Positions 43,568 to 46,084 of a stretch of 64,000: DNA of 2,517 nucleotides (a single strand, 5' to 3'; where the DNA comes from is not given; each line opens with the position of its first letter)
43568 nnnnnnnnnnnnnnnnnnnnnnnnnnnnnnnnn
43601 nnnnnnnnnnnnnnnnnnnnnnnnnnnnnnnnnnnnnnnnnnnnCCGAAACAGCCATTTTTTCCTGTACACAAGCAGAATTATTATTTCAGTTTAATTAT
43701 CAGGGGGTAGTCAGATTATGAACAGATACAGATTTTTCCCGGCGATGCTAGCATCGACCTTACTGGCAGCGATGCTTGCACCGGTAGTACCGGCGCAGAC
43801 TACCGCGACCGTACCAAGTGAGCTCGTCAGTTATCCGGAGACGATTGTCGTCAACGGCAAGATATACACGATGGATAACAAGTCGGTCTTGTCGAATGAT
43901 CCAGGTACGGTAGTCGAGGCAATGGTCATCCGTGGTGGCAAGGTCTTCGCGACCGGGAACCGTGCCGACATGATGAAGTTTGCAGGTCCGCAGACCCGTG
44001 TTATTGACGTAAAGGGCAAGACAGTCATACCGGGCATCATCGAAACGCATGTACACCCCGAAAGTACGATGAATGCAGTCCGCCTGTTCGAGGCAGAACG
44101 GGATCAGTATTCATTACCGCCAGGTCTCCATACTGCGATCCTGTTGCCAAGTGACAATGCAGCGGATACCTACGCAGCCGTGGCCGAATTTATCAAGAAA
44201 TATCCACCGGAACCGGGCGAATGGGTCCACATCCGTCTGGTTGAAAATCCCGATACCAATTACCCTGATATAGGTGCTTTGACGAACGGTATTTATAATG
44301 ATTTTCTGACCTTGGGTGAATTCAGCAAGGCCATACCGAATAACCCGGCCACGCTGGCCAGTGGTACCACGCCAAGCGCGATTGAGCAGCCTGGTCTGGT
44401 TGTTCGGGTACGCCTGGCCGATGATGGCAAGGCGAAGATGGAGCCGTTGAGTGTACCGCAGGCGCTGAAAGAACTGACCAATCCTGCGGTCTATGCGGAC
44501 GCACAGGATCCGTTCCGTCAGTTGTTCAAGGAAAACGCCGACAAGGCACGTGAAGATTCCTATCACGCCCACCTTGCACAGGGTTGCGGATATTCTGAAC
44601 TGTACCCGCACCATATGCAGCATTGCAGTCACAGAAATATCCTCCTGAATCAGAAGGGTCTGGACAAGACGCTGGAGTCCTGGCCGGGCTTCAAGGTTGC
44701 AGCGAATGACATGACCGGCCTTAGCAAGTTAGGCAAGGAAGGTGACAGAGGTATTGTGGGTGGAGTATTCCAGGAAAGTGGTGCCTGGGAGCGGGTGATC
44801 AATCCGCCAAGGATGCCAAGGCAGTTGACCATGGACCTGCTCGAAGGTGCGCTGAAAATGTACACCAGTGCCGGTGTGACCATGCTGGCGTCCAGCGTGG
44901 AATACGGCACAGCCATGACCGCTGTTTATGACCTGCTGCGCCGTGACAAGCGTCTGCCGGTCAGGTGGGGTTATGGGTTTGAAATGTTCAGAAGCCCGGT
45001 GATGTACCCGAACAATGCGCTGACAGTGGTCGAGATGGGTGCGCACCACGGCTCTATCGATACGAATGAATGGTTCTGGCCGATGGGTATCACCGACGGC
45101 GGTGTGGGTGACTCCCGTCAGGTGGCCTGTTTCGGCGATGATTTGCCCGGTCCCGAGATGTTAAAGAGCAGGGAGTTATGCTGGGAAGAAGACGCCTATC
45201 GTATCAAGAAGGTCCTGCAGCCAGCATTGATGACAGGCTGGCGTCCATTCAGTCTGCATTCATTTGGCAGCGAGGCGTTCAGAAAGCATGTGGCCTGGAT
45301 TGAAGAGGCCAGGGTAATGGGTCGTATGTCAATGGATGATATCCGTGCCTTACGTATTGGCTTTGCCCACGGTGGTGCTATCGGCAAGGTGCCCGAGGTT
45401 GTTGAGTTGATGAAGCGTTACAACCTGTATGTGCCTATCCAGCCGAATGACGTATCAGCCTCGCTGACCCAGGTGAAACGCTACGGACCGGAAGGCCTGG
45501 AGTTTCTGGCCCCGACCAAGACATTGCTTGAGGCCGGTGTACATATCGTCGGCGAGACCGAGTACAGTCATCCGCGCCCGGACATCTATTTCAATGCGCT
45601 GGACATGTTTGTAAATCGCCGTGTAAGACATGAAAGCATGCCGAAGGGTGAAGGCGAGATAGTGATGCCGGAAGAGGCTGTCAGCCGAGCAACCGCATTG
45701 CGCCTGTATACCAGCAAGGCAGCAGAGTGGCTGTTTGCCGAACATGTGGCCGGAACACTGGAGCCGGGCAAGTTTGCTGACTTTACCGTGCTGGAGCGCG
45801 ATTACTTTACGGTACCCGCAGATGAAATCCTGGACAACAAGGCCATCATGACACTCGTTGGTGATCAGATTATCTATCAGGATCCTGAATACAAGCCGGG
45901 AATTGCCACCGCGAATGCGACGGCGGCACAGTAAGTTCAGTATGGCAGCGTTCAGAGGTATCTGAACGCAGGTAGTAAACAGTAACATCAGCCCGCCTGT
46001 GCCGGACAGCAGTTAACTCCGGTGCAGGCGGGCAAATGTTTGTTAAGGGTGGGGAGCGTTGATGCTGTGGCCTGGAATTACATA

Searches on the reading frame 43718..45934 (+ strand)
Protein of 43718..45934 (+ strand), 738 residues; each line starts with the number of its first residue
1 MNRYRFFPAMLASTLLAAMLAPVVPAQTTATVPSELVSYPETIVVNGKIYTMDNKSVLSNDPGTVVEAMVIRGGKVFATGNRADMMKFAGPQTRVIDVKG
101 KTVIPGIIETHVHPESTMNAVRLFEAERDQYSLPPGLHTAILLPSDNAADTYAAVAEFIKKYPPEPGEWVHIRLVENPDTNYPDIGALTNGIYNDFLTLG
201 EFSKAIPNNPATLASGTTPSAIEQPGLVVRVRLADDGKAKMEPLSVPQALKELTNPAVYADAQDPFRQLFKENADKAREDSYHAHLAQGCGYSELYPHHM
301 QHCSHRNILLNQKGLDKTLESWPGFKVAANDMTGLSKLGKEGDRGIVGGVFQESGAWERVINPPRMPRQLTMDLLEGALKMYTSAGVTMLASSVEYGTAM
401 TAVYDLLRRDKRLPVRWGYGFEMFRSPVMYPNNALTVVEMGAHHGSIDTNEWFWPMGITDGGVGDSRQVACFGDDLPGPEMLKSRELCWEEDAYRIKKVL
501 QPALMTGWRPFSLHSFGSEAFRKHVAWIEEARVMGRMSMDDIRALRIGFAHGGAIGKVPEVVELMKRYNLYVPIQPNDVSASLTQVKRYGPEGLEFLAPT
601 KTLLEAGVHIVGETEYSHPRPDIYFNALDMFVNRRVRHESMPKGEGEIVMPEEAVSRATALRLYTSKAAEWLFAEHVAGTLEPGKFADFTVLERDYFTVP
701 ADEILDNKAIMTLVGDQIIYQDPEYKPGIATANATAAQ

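Call 7: search_protein_families(library=pfam, proteins=[window:43718-45934:+], max_evalue=0.01)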
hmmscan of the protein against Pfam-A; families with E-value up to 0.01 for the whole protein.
window:43718-45934:+ (738 aa): 2 families
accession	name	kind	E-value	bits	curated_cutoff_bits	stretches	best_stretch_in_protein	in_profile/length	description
PF07969.17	Amidohydro_3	-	4.6e-35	122.4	29.7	2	299-720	93-472/472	Amidohydrolase family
PF01979.26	Amidohydro_1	-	1.5e-07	31.4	25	1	651-697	277-327/345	Amidohydrolase family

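Call 10: search_protein_families(library=ncbifam, proteins=[window:43718-45934:+], max_evalue=1)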
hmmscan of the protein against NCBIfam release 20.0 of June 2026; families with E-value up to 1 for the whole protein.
window:43718-45934:+ (738 aa): 48 families (the best 25 are shown)
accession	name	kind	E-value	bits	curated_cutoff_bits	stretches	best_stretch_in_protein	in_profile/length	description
NF006056.0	PRK08204.1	subfamily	2.2e-10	39.9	391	2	42-121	5-75/449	hypothetical protein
TIGR02967.1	guan_deamin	equivalog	1.1e-08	34.5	375.4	2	68-114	8-54/401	guanine deaminase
NF006679.0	PRK09228.1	subfamily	3.3e-08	32.7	351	2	68-113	33-78/433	guanine deaminase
NF005557.0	PRK07228.1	equivalog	6.2e-08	31.8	522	1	45-117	6-68/445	5'-deoxyadenosine deaminase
NF012037.0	PRK15493.1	equivalog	1.3e-07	30.7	779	2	598-707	287-388/435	bifunctional S-methyl-5'-thioadenosine deaminase/S-adenosylhomocysteine deaminase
NF051886.1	XaaProDiPepCaul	equivalog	2e-07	30.4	500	1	63-119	13-69/398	Xaa-Pro dipeptidase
TIGR01224.1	hutI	equivalog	9.3e-07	28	298.15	1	68-114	5-49/377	imidazolonepropionase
NF006689.0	PRK09237.1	equivalog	1e-06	27.6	371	1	69-116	25-68/383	amidohydrolase/deacetylase family metallohydrolase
NF007457.0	PRK10027.1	equivalog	1.5e-06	26.7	768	1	50-144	32-119/588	adenine deaminase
NF006055.0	PRK08203.1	equivalog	2.1e-06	26.5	532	1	47-113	12-70/455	8-oxoguanine deaminase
TIGR03178.1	allantoinase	equivalog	3.7e-06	26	357.85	1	63-113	14-59/441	allantoinase AllB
NF005540.0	PRK07203.1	equivalog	1.3e-05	24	444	1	43-118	3-72/444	putative aminohydrolase SsnA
TIGR01178.1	ade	equivalog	1.5e-05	23.7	472.5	1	65-142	18-83/552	adenine deaminase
NF006549.0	PRK09045.1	equivalog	2.5e-05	23.1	540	1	625-693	315-379/444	TRZ/ATZ family hydrolase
TIGR03314.1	Se_ssnA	subfamily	6.1e-05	22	455.5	1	46-118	5-71/441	putative selenium metabolism protein SsnA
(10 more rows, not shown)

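Call 14: find_homologous_proteins(query=window:43718-45934:+, max_evalue=1e-10)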
Query window:43718-45934:+ (738 aa): 74 proteins with E <= 1e-10 among 8000 candidates.
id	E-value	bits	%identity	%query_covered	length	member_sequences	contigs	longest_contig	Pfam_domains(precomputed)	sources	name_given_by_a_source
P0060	0.0e+0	1670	97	100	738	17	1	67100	PF07969.18,PF01979.27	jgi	-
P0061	0.0e+0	1468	86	99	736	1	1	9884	PF07969.18,PF01979.27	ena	-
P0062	0.0e+0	1464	85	99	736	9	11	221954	PF07969.18,PF01979.27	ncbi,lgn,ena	-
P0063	0.0e+0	1426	82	99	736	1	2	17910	PF07969.18,PF01979.27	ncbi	-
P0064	0.0e+0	1279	74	97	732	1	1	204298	PF07969.18,PF01979.27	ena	-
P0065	0.0e+0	1278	73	99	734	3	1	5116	PF07969.18,PF01979.27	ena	-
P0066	0.0e+0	1270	74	98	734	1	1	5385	PF07969.18,PF01979.27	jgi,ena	-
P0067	0.0e+0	1269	73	99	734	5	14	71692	PF07969.18,PF01979.27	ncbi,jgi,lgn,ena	jgi:predicted amidohydrolase YtcJ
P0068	0.0e+0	1269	73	97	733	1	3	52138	PF07969.18,PF01979.27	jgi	jgi:predicted amidohydrolase YtcJ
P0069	0.0e+0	1254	72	100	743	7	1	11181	PF07969.18,PF01979.27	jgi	-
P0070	0.0e+0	1252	74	96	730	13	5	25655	PF07969.18,PF01979.27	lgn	-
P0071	0.0e+0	1234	73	97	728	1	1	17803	PF07969.18,PF01979.27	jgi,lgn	jgi:predicted amidohydrolase YtcJ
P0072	0.0e+0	1231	71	98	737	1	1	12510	PF07969.18,PF01979.27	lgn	-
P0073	0.0e+0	1230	72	98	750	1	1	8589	PF07969.18,PF01979.27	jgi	-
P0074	0.0e+0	1227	71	98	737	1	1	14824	PF07969.18,PF01979.27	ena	-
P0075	0.0e+0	1224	70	99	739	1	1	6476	PF07969.18,PF01979.27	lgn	-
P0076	0.0e+0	1221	70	98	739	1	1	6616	PF07969.18,PF01979.27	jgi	jgi:predicted amidohydrolase YtcJ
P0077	0.0e+0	1215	69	100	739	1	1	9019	PF07969.18,PF01979.27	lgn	-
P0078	0.0e+0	1209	70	99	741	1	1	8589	PF07969.18,PF01979.27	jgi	-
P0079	0.0e+0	1202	70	97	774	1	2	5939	PF07969.18,PF01979.27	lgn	-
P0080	0.0e+0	1194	68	100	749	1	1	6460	PF07969.18,PF01979.27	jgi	-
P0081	0.0e+0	1193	94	73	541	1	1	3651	PF07969.18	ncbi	-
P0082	0.0e+0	1157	73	89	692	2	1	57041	PF07969.18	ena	-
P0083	0.0e+0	1011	60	99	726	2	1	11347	PF07969.18,PF01979.27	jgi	-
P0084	1.4e-286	970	57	99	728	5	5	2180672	PF07969.18,PF01979.27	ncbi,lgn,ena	-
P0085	6.6e-286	968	57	99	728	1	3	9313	PF07969.18,PF01979.27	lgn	-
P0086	7.1e-285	965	57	99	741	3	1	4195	PF07969.18,PF01979.27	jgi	jgi:predicted amidohydrolase YtcJ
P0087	5.2e-284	962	56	100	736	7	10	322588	PF07969.18,PF01979.27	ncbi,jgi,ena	ncbi:MAG: amidohydrolase family protein [Gammaproteobacteria bacterium]|jgi:hypothetical protein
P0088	6.2e-284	962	56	98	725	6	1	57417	PF07969.18,PF01979.27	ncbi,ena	-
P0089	1.3e-283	961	57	100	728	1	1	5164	PF07969.18,PF01979.27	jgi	jgi:predicted amidohydrolase YtcJ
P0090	7.0e-282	955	55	99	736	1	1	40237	PF07969.18,PF01979.27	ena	-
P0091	2.6e-281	953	57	98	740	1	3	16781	PF07969.18,PF01979.27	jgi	jgi:predicted amidohydrolase YtcJ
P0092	1.6e-280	950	56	97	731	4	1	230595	PF07969.18,PF01979.27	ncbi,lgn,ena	-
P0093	2.8e-280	950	57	96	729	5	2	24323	PF07969.18,PF01979.27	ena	-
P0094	2.8e-275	933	58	98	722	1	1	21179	PF07969.18,PF01979.27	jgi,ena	-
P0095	9.1e-273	925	57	95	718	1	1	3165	PF07969.18,PF01979.27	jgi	jgi:predicted amidohydrolase YtcJ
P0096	1.6e-271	921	56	95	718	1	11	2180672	PF07969.18,PF01979.27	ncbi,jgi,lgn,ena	-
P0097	6.1e-270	915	57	97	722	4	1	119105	PF07969.18,PF01979.27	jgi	jgi:predicted amidohydrolase YtcJ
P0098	9.2e-270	915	57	98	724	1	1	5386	PF07969.18,PF01979.27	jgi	jgi:predicted amidohydrolase YtcJ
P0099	7.7e-268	909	55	97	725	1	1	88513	PF07969.18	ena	-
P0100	7.2e-267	905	57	94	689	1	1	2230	PF07969.18,PF01979.27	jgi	jgi:predicted amidohydrolase YtcJ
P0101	2.2e-263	894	55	99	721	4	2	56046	PF07969.18,PF01979.27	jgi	jgi:predicted amidohydrolase YtcJ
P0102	2.6e-263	894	53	99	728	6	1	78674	PF07969.18,PF01979.27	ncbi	ncbi:MAG: amidohydrolase family protein [Gammaproteobacteria bacterium]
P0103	1.2e-261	888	54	99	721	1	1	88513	PF07969.18,PF01979.27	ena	-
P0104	2.0e-261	887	55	97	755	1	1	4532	PF07969.18,PF01979.27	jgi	-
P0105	4.2e-261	886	56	95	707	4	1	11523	PF07969.18,PF01979.27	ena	-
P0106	3.1e-260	883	53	99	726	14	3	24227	PF07969.18,PF01979.27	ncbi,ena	ncbi:MAG: amidohydrolase family protein [Gammaproteobacteria bacterium]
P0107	2.3e-257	874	56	94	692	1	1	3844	PF07969.18,PF01979.27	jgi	jgi:predicted amidohydrolase YtcJ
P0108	2.6e-257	874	54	98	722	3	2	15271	PF07969.18,PF01979.27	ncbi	-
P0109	7.2e-256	869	78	62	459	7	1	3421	PF07969.18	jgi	jgi:predicted amidohydrolase YtcJ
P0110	7.8e-253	859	53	99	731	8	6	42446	PF07969.18,PF01979.27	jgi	jgi:predicted amidohydrolase YtcJ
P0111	3.5e-245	834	51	98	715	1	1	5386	PF07969.18,PF01979.27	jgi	jgi:predicted amidohydrolase YtcJ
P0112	1.1e-244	832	54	93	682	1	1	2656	PF07969.18,PF01979.27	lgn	-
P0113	3.6e-216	738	55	78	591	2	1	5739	PF07969.18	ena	-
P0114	6.7e-93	330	32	94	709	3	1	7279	PF07969.18,PF01979.27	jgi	-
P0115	8.7e-36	141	32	27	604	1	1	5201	PF07969.18,PF01979.27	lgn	-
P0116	1.5e-26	111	27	34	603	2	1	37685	PF07969.18,PF01979.27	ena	-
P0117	4.8e-26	109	31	22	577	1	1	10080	PF07969.18,PF01979.27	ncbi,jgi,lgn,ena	jgi:predicted amidohydrolase YtcJ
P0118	1.7e-23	101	36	18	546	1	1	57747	PF07969.18,PF01979.27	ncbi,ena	-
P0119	1.1e-22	98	27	24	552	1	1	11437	PF07969.18,PF01979.27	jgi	jgi:predicted amidohydrolase YtcJ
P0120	1.4e-22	98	32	23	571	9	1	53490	PF07969.18,PF01979.27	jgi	jgi:predicted amidohydrolase YtcJ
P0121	5.6e-21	92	43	10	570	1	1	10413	PF07969.18,PF01979.27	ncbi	-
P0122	4.5e-20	89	48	10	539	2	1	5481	PF07969.18,PF01979.27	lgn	-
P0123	1.0e-18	85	32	18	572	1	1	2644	PF07969.18,PF01979.27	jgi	jgi:predicted amidohydrolase YtcJ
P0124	1.4e-18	84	28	28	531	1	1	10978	PF07969.18,PF01979.27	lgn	-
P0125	3.7e-18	83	45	10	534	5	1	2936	PF07969.18,PF01979.27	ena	-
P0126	2.6e-16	77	39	15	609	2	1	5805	PF07969.18,PF01979.27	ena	-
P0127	3.0e-16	77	24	57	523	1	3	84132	PF07969.18,PF01979.27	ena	-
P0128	7.6e-16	75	36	19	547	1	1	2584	PF07969.18,PF01979.27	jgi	jgi:predicted amidohydrolase YtcJ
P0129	1.9e-15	74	45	9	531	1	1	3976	PF07969.18,PF01979.27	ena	-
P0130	1.1e-14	72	24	54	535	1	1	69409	PF07969.18,PF01979.27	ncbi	-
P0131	2.2e-12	64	23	56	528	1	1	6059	PF07969.18,PF01979.27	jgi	jgi:predicted amidohydrolase YtcJ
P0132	2.4e-12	64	36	17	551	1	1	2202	PF07969.18,PF01979.27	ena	-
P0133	1.7e-11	61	26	23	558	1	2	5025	PF07969.18,PF01979.27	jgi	jgi:predicted amidohydrolase YtcJ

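Call 16: find_related_loci(query=A3, collection=genome_contigs, flank=6000)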
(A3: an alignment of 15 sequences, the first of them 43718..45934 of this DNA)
Query A3 (738 aa) in genome_contigs; peptide patterns used: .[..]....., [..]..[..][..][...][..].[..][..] (x = any residue, [..] = any of these).
218 stretches matched a pattern; 69 encode a relative of the query (tblastn E <= 1e-3); 66 distinct loci.
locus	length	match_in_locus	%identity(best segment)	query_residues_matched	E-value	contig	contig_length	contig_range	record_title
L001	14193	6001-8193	85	1-730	0e+0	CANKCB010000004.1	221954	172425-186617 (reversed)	MAG: Gammaproteobacteria bacterium isolate RH-27jun17-231 genome assembly, contig: RH-27jun17-C100, whole genome shotgun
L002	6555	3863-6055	73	3-737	0e+0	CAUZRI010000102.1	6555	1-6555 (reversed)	MAG: Gammaproteobacteria bacterium isolate CB4_SCM.19 genome assembly, contig: Ga0302127_10007714, whole genome shotgun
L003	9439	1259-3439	74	4-734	0e+0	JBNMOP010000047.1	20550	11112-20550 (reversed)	MAG: Gammaproteobacteria bacterium isolate 3300054698_19 Ga0535670_0004125, whole genome shotgun sequence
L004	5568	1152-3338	73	1-729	0e+0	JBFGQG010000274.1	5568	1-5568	MAG: Anaerolineales bacterium isolate Mix_sand04.2021.02.G.36 k141_3596363_length_5568_cov_7.0000, whole genome shotgun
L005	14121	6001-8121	73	23-729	0e+0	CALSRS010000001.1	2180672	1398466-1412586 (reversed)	MAG: uncultured Gammaproteobacteria bacterium isolate L_MB228 genome assembly, contig: contig_31686_L_MB228, whole genom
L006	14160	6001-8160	57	3-731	0e+0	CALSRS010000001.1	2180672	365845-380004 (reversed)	MAG: uncultured Gammaproteobacteria bacterium isolate L_MB228 genome assembly, contig: contig_31686_L_MB228, whole genom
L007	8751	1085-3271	56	5-736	0e+0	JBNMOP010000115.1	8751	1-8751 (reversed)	MAG: Gammaproteobacteria bacterium isolate 3300054698_19 Ga0535670_0017583, whole genome shotgun sequence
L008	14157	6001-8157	56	10-731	0e+0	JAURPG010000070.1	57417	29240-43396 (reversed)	MAG: Gammaproteobacteria bacterium isolate SFB_South_Co_18 k141_2367723, whole genome shotgun sequence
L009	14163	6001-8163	56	7-731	0e+0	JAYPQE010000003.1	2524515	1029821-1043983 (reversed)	MAG: Candidatus Eutrophobius brisbanensis isolate SD3109_NP_maxbin_bins.tsv.086 contig_7445_pilon, whole genome shotgun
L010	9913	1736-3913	55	9-731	0e+0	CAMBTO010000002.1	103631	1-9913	MAG: Klebsiella pneumoniae isolate TrH-03may19-115 genome assembly, contig: TrH-03may19-C165, whole genome shotgun seque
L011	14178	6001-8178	55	1-728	0e+0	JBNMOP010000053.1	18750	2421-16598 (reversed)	MAG: Gammaproteobacteria bacterium isolate 3300054698_19 Ga0535670_0004910, whole genome shotgun sequence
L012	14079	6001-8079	56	30-727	0e+0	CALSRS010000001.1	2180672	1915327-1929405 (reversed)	MAG: uncultured Gammaproteobacteria bacterium isolate L_MB228 genome assembly, contig: contig_31686_L_MB228, whole genom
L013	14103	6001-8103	55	23-731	0e+0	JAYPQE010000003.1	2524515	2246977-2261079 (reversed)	MAG: Candidatus Eutrophobius brisbanensis isolate SD3109_NP_maxbin_bins.tsv.086 contig_7445_pilon, whole genome shotgun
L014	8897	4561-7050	54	23-729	0e+0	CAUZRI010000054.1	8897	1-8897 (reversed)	MAG: Gammaproteobacteria bacterium isolate CB4_SCM.19 genome assembly, contig: Ga0302127_10004081, whole genome shotgun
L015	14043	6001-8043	55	43-726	0e+0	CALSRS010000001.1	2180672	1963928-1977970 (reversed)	MAG: uncultured Gammaproteobacteria bacterium isolate L_MB228 genome assembly, contig: contig_31686_L_MB228, whole genom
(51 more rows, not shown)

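Call 43: find_encoding_contigs(protein=P0067, flank=3000, max_places=4)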
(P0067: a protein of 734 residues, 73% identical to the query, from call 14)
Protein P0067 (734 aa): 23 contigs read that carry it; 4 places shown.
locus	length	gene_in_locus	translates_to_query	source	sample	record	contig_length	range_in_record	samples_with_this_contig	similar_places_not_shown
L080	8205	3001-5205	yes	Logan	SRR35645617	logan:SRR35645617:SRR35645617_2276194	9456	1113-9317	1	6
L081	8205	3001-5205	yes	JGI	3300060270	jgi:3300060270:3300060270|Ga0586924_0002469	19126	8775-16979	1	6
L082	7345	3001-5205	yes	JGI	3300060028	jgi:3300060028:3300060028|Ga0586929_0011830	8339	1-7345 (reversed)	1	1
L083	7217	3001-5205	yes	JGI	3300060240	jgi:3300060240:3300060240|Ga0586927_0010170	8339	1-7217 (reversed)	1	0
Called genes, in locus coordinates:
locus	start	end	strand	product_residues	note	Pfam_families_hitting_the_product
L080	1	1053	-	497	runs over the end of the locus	PF06277:EutA, PF14450:FtsA (faint)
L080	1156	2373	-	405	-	PF00190:Cupin_1 (faint), PF07883:Cupin_2 (weak)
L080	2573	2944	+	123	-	-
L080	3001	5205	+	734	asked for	PF07969:Amidohydro_3, PF01979:Amidohydro_1 (weak)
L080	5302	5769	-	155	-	PF07331:TctB (weak)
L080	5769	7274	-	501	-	PF01970:TctA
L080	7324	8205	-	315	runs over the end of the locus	PF03401:TctC, PF12974:Phosphonate-bd (weak)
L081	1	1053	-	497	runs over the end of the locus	PF06277:EutA, PF14450:FtsA (faint)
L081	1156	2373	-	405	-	PF00190:Cupin_1 (faint), PF07883:Cupin_2 (weak)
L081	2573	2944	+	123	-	-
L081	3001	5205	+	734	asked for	PF07969:Amidohydro_3, PF01979:Amidohydro_1 (weak)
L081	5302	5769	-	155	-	PF07331:TctB (weak)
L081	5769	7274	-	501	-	PF01970:TctA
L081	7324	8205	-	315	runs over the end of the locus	PF03401:TctC, PF12974:Phosphonate-bd (weak)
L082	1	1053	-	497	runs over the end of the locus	PF06277:EutA, PF14450:FtsA (faint)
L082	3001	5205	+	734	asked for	PF07969:Amidohydro_3, PF01979:Amidohydro_1 (weak)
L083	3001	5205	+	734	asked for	PF07969:Amidohydro_3, PF01979:Amidohydro_1 (weak)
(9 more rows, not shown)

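Call 44: find_encoding_contigs(protein=P0064, flank=3000, max_places=2)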
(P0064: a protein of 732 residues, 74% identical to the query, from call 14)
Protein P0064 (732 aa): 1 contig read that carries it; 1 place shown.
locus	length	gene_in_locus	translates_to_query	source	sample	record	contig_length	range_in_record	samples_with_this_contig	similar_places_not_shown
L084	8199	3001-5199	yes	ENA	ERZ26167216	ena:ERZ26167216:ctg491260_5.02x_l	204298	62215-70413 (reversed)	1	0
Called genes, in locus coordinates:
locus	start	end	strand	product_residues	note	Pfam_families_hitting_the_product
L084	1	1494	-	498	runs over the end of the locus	PF06277:EutA, PF14450:FtsA (faint)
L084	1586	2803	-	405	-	PF07883:Cupin_2 (faint)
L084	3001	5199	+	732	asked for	PF01979:Amidohydro_1 (faint), PF07969:Amidohydro_3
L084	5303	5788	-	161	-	PF07331:TctB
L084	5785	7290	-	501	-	PF01970:TctA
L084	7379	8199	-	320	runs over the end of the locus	PF03401:TctC, PF12974:Phosphonate-bd (weak)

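Call 45: find_encoding_contigs(protein=P0068, flank=3000, max_places=2)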
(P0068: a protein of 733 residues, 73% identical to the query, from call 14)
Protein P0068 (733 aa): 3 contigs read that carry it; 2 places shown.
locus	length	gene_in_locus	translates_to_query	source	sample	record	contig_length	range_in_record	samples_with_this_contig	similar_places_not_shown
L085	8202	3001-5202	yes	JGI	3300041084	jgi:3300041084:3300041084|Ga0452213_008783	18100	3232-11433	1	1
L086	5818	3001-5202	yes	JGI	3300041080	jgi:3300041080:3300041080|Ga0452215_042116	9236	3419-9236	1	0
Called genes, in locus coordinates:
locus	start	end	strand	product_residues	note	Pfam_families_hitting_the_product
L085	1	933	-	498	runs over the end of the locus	PF06277:EutA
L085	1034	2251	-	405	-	PF07883:Cupin_2 (weak)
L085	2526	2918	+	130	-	-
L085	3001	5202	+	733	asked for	PF01979:Amidohydro_1 (faint), PF07969:Amidohydro_3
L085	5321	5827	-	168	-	PF07331:TctB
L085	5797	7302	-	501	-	PF01970:TctA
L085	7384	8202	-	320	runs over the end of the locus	PF03401:TctC, PF12974:Phosphonate-bd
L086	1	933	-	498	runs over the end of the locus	PF06277:EutA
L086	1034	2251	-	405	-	PF07883:Cupin_2 (weak)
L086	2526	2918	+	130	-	-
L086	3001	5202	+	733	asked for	PF01979:Amidohydro_1 (faint), PF07969:Amidohydro_3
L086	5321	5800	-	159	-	PF07331:TctB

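Call 46: find_encoding_contigs(protein=P0070, flank=3000, max_places=2)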
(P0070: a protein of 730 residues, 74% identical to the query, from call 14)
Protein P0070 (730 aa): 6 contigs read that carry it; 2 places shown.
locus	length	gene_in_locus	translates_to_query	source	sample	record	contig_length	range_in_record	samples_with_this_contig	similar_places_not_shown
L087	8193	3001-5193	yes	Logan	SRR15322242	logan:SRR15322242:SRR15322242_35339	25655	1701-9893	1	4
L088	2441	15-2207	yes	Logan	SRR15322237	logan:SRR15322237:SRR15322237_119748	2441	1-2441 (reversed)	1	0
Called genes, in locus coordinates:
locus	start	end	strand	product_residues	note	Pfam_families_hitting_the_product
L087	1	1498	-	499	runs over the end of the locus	PF06277:EutA, PF14450:FtsA (faint)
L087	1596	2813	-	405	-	PF07883:Cupin_2 (weak)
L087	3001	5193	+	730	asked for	PF01979:Amidohydro_1 (faint), PF07969:Amidohydro_3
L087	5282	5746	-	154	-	PF07331:TctB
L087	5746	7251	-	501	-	PF01970:TctA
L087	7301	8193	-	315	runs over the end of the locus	PF03401:TctC, PF12974:Phosphonate-bd (weak)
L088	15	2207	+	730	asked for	PF01979:Amidohydro_1 (faint), PF07969:Amidohydro_3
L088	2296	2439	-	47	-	?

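Call 53: search_solved_structures(query=A3, max_evalue=0.00001)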
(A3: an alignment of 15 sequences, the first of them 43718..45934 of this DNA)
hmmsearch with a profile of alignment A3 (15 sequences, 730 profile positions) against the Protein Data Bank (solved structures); distinct sequences matched with E-value up to 0.00001: 6.
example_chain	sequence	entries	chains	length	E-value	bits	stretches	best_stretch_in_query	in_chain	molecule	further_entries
3icj_A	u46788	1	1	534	1.1e-11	46.5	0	645-696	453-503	uncharacterized metal-dependent hydrolase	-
3ggm_A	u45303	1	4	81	7e-08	34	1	38-115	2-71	uncharacterized protein BT9727_2919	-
4v1x_A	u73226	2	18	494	7.3e-08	34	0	69-134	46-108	ATRAZINE CHLOROHYDROLASE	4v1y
3feq_A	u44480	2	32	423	1.4e-07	33.1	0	90-114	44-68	PUTATIVE AMIDOHYDROLASE | PROLIDASE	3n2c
3igh_X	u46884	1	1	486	1.1e-06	30.1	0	59-115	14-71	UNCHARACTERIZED METAL-DEPENDENT HYDROLASE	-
6ohb_A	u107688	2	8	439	2.1e-06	29.1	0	52-118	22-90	Guanine deaminase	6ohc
